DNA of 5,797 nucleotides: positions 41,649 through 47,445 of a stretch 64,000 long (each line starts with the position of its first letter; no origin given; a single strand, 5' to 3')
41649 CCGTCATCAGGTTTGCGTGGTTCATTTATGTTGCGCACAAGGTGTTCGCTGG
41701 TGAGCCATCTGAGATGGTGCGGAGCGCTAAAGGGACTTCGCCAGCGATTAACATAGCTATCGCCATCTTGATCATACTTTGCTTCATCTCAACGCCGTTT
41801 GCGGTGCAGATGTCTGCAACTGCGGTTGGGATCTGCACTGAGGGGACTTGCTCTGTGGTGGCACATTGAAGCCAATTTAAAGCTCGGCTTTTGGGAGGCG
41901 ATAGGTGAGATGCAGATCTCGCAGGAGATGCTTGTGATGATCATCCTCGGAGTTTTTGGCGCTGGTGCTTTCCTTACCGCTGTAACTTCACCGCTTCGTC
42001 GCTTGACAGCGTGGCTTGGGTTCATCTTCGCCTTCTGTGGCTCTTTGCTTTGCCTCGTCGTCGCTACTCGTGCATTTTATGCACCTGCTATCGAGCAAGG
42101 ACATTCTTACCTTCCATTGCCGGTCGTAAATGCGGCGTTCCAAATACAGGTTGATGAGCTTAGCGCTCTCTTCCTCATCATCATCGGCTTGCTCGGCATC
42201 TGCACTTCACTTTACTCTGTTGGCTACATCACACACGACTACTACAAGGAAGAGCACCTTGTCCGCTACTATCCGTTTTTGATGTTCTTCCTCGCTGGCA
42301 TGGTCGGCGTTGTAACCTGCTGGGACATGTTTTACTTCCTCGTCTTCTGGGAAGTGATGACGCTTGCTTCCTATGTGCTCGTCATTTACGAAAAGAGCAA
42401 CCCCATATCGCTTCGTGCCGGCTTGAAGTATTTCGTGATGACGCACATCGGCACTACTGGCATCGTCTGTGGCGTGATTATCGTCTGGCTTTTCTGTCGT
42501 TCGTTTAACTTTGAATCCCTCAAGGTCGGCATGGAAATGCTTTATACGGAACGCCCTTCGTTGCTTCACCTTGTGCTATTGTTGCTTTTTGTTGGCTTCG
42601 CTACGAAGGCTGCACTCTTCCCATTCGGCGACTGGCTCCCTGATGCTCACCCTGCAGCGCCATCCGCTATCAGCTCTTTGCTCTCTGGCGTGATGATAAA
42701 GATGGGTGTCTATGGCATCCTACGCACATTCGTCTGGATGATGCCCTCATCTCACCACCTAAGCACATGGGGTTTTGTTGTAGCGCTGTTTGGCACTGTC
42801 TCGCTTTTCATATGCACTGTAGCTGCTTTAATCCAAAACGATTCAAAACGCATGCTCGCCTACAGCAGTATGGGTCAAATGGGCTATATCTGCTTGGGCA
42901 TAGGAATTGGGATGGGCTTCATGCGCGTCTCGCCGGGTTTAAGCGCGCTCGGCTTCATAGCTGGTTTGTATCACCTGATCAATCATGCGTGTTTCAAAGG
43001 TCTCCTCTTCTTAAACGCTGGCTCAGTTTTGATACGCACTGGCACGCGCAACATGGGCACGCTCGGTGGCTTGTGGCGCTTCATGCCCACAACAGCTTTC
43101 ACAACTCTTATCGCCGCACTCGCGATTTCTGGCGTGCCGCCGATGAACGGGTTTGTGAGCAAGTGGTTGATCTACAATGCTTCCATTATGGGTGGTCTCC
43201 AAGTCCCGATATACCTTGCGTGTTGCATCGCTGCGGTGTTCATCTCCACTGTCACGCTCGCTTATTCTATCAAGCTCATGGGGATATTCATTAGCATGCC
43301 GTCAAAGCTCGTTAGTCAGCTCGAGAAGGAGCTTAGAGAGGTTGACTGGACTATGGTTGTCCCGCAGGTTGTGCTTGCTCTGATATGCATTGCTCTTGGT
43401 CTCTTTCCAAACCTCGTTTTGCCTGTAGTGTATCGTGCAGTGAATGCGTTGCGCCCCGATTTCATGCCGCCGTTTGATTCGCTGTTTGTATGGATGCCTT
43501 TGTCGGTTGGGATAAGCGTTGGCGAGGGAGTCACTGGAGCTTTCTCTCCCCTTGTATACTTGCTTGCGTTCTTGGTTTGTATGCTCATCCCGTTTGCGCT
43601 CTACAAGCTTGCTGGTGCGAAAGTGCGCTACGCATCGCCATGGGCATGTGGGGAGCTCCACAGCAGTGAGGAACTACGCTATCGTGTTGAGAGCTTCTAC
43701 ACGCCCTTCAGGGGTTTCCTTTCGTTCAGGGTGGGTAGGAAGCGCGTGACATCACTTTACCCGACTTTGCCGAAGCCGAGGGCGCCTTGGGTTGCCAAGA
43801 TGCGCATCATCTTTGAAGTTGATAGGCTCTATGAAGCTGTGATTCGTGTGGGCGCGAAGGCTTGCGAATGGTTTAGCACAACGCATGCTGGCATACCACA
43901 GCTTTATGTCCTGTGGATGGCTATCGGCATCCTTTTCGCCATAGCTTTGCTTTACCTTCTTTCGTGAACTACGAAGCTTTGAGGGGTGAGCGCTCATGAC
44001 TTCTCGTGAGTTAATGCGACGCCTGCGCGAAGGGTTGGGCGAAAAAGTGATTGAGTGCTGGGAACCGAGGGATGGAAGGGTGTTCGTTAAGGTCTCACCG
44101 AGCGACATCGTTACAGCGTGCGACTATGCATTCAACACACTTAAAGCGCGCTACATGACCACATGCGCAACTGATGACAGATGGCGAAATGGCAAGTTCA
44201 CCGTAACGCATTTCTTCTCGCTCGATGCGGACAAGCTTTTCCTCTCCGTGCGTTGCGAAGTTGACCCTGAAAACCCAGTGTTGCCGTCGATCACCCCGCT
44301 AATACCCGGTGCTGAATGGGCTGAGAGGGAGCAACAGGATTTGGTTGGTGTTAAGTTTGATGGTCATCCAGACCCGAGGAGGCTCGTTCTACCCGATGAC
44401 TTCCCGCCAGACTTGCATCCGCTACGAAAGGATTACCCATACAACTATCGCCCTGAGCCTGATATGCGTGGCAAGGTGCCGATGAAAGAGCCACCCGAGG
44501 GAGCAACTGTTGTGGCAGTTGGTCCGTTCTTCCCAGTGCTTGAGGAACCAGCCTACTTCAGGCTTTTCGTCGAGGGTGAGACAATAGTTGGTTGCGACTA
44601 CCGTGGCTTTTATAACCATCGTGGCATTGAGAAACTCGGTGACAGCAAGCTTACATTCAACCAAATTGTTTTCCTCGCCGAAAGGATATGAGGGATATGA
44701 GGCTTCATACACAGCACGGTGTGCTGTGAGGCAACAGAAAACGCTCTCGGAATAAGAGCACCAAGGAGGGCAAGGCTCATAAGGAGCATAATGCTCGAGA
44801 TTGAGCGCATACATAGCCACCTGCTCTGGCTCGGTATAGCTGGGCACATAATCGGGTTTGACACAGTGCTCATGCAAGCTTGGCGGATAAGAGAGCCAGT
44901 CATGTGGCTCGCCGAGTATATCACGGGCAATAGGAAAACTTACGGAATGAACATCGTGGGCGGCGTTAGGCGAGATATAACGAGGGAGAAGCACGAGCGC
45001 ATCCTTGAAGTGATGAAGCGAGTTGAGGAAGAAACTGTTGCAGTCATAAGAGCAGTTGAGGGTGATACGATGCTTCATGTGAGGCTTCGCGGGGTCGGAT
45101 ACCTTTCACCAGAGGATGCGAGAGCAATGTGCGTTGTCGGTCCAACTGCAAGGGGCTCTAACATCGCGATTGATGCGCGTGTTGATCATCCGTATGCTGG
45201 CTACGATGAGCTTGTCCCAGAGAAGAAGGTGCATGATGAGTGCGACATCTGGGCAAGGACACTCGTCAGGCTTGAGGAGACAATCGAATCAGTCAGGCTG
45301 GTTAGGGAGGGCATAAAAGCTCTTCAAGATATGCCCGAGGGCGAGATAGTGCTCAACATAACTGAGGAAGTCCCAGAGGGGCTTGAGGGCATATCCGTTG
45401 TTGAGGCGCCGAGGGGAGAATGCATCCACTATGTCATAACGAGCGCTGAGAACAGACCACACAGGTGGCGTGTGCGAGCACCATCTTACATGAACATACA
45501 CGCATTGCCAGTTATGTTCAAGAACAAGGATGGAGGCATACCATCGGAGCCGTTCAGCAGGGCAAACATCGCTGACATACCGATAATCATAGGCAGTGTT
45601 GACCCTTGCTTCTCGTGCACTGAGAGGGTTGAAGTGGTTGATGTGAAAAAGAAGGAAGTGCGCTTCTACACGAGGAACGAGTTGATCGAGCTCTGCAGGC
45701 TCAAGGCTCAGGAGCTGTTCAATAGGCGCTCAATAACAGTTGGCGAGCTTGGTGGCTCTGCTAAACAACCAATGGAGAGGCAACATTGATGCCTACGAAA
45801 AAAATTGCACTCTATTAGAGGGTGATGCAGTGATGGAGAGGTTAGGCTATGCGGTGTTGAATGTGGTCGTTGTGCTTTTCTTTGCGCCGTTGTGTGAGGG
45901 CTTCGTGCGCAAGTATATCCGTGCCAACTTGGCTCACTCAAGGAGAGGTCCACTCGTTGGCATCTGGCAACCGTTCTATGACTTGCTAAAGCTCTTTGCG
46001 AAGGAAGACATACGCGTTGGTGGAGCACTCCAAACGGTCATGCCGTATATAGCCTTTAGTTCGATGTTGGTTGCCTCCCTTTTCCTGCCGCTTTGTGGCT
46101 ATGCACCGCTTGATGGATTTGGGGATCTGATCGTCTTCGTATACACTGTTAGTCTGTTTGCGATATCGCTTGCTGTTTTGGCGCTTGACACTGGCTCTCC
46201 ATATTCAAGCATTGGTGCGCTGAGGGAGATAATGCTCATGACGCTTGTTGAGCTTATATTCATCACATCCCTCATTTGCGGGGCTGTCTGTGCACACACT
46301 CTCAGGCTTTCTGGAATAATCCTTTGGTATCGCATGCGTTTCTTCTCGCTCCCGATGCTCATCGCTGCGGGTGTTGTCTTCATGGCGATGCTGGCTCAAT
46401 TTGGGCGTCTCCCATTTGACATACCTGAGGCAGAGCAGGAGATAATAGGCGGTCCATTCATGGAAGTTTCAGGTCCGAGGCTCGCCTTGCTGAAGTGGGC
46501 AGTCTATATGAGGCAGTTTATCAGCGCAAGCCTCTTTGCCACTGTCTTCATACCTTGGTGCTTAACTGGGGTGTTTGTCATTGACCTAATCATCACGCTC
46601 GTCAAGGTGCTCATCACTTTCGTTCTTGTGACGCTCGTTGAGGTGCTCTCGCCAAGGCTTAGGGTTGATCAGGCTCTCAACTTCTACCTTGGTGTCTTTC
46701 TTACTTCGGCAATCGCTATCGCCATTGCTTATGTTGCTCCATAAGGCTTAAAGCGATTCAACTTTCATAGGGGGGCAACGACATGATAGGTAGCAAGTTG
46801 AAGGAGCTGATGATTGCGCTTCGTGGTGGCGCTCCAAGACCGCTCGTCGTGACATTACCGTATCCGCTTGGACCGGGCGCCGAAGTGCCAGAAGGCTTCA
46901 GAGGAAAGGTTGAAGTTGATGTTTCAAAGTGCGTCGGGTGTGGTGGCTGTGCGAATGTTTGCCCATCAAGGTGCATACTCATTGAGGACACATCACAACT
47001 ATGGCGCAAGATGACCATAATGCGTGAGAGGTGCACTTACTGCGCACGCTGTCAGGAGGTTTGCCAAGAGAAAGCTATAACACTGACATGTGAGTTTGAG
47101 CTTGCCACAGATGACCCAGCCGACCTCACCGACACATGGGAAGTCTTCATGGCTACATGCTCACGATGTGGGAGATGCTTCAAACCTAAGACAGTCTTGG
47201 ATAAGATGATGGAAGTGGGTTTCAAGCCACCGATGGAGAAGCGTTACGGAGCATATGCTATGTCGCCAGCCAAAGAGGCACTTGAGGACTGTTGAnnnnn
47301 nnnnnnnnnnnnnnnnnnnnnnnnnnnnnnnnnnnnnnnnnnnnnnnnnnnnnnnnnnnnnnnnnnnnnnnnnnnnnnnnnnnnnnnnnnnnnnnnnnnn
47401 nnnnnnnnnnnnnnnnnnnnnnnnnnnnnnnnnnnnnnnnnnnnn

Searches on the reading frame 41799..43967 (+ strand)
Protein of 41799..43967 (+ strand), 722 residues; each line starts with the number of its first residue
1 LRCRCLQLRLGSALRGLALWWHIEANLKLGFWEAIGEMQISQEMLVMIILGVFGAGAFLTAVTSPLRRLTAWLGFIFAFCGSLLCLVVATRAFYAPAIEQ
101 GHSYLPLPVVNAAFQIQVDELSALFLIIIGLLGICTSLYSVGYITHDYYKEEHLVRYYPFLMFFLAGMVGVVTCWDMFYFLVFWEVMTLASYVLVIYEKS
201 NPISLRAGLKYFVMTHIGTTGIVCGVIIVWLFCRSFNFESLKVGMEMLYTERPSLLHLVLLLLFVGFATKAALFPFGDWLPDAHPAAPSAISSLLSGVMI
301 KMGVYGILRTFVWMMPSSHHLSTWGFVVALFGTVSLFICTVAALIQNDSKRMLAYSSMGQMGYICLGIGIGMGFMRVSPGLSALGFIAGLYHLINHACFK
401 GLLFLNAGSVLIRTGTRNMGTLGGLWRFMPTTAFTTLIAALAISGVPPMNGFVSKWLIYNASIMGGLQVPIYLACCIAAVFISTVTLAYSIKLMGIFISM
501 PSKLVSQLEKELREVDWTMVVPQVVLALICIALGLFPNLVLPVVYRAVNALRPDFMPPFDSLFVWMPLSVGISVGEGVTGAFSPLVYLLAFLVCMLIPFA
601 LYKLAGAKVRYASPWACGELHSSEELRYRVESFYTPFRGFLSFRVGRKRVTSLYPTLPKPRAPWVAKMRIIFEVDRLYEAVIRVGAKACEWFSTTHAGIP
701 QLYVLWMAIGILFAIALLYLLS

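Call 6: search_protein_families(library=pfam, proteins=[window:41799-43967:+])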
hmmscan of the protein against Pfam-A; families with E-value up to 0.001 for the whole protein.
window:41799-43967:+ (722 aa): 2 families
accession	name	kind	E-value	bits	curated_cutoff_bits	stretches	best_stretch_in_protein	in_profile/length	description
PF00361.26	Proton_antipo_M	-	3e-58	197.8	21.5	1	176-473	3-286/294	NADH:quinone oxidoreductase/Mrp antiporter, TM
PF00662.26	Proton_antipo_N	-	7.2e-07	29.5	24.5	1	110-147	7-44/51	NADH-Ubiquinone oxidoreductase (complex I), chain 5 N-terminus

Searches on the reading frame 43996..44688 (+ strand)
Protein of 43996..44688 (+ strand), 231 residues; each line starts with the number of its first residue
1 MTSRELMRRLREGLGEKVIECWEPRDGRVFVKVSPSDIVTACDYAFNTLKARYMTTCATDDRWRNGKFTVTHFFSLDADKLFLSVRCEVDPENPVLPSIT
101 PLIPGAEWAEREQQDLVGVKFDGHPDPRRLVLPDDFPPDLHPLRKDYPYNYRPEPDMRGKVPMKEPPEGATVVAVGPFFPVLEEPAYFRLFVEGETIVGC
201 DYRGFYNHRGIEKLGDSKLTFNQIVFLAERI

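Call 13: list_cluster_members(proteins=[P0011, window:43996-44688:+])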
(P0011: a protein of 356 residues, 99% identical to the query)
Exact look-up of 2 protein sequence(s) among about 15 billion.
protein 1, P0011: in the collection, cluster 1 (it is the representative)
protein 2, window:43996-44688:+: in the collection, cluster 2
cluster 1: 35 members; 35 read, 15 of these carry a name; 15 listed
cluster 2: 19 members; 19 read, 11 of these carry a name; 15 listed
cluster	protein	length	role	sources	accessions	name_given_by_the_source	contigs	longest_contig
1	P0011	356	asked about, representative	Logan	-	-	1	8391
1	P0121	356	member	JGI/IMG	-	Ni,Fe-hydrogenase III large subunit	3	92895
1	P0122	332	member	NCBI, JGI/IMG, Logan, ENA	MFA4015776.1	MAG: hypothetical protein RUDDFDWM_000869 [Candidatus Fervidibacterota bacterium]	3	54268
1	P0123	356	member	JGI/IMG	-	Ni,Fe-hydrogenase III large subunit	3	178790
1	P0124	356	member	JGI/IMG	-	Ni,Fe-hydrogenase III large subunit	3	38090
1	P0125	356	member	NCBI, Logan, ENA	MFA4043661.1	MAG: hypothetical protein HZRFUVUK_000439 [Candidatus Fervidibacterota bacterium]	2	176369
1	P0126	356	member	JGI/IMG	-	Ni,Fe-hydrogenase III large subunit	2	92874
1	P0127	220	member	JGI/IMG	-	Ni,Fe-hydrogenase III large subunit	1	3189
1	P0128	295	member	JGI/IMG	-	Ni,Fe-hydrogenase III large subunit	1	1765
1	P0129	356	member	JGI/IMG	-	Ni,Fe-hydrogenase III large subunit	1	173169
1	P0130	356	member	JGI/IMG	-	Ni,Fe-hydrogenase III large subunit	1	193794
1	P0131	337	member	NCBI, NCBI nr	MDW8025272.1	MAG: hypothetical protein RMK18_05320 [Armatimonadota bacterium] | hypothetical protein [Armatimonadota bacterium]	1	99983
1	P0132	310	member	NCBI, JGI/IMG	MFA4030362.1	MAG: hypothetical protein GDYSWBUE_002055 [Candidatus Fervidibacterota bacterium]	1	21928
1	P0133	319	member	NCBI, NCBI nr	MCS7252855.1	MAG: Fe-S-binding domain-containing protein, partial [Armatimonadetes bacterium] | Fe-S-binding domain-containing protein [Armatimonadota bacterium]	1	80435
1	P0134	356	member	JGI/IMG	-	Ni,Fe-hydrogenase III large subunit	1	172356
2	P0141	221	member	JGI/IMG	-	Ni,Fe-hydrogenase III component G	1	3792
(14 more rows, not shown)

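Call 49: find_encoding_contigs(protein=P0141, flank=4000, max_places=5)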
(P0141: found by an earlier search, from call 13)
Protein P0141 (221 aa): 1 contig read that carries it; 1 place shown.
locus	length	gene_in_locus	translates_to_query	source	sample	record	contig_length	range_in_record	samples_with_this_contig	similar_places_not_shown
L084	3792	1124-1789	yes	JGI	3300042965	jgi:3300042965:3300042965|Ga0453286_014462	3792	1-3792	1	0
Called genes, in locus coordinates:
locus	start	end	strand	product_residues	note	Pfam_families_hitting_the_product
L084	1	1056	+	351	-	PF00361:Proton_antipo_M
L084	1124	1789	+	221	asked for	PF00329:Complex1_30kDa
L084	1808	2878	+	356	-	PF00374:NiFeSe_Hases (faint), PF00346:Complex1_49kDa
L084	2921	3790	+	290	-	?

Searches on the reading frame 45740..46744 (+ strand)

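Call 7: search_protein_families(library=pfam, proteins=[window:45740-46744:+])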
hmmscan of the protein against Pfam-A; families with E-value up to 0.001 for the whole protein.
window:45740-46744:+ (334 aa): 1 family
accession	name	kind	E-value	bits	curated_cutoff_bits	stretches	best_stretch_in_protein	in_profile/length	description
PF00146.26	NADHdh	-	1.4e-54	186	27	1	40-330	6-296/298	NADH dehydrogenase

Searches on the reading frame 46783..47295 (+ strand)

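Call 7: search_protein_families(library=pfam, proteins=[window:46783-47295:+])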
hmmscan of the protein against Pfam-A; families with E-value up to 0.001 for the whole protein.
window:46783-47295:+ (170 aa): 8 families
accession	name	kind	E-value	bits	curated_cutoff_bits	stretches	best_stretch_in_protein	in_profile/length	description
PF00037.32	Fer4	-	2.5e-12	46.5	21.1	2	43-65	1-23/24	4Fe-4S binding domain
PF12838.12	Fer4_7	-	4.8e-10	40.2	27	1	49-97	1-51/52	4Fe-4S dicluster domain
PF12797.12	Fer4_2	-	5.9e-09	35.7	24.5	1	42-62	2-22/22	4Fe-4S binding domain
PF12837.12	Fer4_6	-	1.7e-08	34.4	25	1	42-65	1-24/24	4Fe-4S binding domain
PF13187.11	Fer4_9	-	1.3e-07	32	27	1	49-99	1-52/52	4Fe-4S dicluster domain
PF13237.11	Fer4_10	-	1.5e-07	31.7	25.5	1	43-94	2-52/53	4Fe-4S dicluster domain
PF25160.1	LdpA_Fe-S-bd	-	4.2e-07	30.1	27.6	0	44-65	22-43/49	LdpA Fe-S cluster-binding domain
PF14697.11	Fer4_21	-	4.9e-06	27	35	1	45-100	3-58/59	4Fe-4S dicluster domain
